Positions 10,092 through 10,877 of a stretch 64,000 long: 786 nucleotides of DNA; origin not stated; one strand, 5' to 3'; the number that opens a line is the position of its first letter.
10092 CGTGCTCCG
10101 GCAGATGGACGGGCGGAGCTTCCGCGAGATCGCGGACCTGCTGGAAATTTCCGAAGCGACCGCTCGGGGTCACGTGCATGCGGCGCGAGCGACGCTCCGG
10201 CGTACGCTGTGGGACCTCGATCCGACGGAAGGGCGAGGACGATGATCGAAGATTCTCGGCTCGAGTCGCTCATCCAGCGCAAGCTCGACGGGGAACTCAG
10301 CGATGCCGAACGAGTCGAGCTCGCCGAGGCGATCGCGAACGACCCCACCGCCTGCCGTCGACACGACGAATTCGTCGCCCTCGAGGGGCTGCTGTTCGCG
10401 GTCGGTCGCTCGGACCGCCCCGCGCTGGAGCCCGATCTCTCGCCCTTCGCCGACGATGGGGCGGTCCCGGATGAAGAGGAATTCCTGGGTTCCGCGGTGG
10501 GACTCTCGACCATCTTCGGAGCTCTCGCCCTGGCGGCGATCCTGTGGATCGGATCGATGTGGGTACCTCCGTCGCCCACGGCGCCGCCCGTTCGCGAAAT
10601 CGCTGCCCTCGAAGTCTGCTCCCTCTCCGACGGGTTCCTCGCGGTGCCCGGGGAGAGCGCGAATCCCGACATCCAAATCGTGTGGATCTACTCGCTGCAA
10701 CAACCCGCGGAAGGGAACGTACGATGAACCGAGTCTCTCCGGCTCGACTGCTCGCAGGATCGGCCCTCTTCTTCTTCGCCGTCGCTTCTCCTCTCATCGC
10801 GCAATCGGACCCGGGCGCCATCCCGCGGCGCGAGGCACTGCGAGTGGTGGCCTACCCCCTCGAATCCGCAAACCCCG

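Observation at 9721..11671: ECF sigma / anti-sigma / secretin-N-domain protein triad with two ATGA translational couplings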

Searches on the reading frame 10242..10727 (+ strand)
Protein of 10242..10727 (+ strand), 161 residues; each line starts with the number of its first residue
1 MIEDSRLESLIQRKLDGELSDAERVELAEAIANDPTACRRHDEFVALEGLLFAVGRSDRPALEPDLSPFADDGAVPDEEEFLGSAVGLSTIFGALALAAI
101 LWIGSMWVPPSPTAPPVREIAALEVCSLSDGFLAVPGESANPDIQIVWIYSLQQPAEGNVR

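Call 3: search_protein_families(library=pfam, proteins=[window:10242-10727:+], max_evalue=1)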
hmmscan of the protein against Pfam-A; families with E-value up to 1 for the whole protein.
window:10242-10727:+ (161 aa): 2 families
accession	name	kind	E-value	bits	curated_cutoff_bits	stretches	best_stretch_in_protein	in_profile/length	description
PF13490.11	zf-HC2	-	0.058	13.9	22.2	1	9-32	6-29/35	Putative zinc-finger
PF03597.20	FixS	-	0.78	10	23.1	0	82-102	3-23/44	Cytochrome oxidase maturation protein cbb3-type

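Call 4: search_protein_families(library=ncbifam, proteins=[window:10242-10727:+], max_evalue=1)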
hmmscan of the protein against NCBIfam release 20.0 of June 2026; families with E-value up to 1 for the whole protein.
window:10242-10727:+ (161 aa): 0 families

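Call 56: search_solved_structures(query=A4, max_evalue=10, show_alignments=2)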
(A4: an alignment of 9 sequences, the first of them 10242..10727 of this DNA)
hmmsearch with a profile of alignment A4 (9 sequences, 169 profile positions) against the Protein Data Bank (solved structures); distinct sequences matched with E-value up to 10: 7.
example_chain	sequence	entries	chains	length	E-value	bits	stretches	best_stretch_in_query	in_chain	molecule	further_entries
5wuq_C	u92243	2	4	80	0.0013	22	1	6-81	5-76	Anti-sigma-W factor RsiW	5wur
6gyb_c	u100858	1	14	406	0.22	14.8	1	80-143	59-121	VirB10 protein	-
3hug_B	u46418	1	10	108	0.28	14.4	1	18-91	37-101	PROBABLE CONSERVED MEMBRANE PROTEIN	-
3kdq_A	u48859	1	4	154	0.4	14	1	27-67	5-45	uncharacterized conserved protein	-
2z5h_T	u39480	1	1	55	0.92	12.8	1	19-53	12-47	Troponin T, fast skeletal muscle isoforms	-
8fk7_A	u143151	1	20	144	4.5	10.5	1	86-149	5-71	Flagellin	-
9vfj_2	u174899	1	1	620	9.3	9.5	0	56-112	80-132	LHCI-2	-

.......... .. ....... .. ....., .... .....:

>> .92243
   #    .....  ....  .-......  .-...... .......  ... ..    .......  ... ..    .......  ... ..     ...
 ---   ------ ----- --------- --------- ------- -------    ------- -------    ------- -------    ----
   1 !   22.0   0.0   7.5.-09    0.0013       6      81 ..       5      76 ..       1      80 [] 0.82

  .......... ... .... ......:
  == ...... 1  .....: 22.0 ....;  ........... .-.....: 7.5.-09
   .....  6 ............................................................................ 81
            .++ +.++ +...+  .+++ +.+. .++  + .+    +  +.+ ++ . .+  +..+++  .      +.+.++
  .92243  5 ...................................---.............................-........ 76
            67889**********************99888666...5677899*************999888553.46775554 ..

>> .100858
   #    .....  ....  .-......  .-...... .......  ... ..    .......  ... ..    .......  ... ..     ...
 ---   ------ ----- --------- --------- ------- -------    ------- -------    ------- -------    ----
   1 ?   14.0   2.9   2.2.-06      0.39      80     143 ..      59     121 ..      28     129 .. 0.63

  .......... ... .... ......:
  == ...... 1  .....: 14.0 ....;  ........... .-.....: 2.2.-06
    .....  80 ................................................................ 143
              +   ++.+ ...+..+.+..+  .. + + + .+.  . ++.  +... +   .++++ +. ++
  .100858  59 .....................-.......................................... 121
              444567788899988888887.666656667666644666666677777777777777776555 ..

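Call 57: search_protein_families(library=pfam, alignment_id=A4, max_evalue=1)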
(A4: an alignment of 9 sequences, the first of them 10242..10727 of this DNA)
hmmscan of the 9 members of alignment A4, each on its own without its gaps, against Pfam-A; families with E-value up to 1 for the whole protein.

A. member 1, window:10242-10727:+ (161 aa): 2 families
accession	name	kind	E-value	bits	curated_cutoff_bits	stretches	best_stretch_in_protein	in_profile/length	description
PF13490.11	zf-HC2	-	0.058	13.9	22.2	1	9-32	6-29/35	Putative zinc-finger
PF03597.20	FixS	-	0.78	10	23.1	0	82-102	3-23/44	Cytochrome oxidase maturation protein cbb3-type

B. families by the number of members that match (of 9 scanned): 4 families
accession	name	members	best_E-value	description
PF13490.11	zf-HC2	4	0.0059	Putative zinc-finger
PF10642.14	Tom5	1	0.16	Mitochondrial import receptor subunit or translocase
PF03597.20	FixS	1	0.78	Cytochrome oxidase maturation protein cbb3-type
PF19744.4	DUF6232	1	0.87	Family of unknown function (DUF6232)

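Call 72: find_homologous_proteins(query=A4, max_evalue=0.001)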
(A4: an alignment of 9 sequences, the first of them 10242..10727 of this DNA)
Query A4 (9 sequences) (161 aa, profile of the alignment): 4 proteins with E <= 0.001 among 8000 candidates.
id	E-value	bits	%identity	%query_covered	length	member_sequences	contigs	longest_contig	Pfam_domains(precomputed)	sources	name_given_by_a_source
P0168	6.5e-56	207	98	100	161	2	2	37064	-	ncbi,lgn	-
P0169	2.0e-34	137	51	100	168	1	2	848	-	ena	-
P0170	2.0e-30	124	-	-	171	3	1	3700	-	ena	-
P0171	5.0e-24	103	46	13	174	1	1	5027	-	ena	-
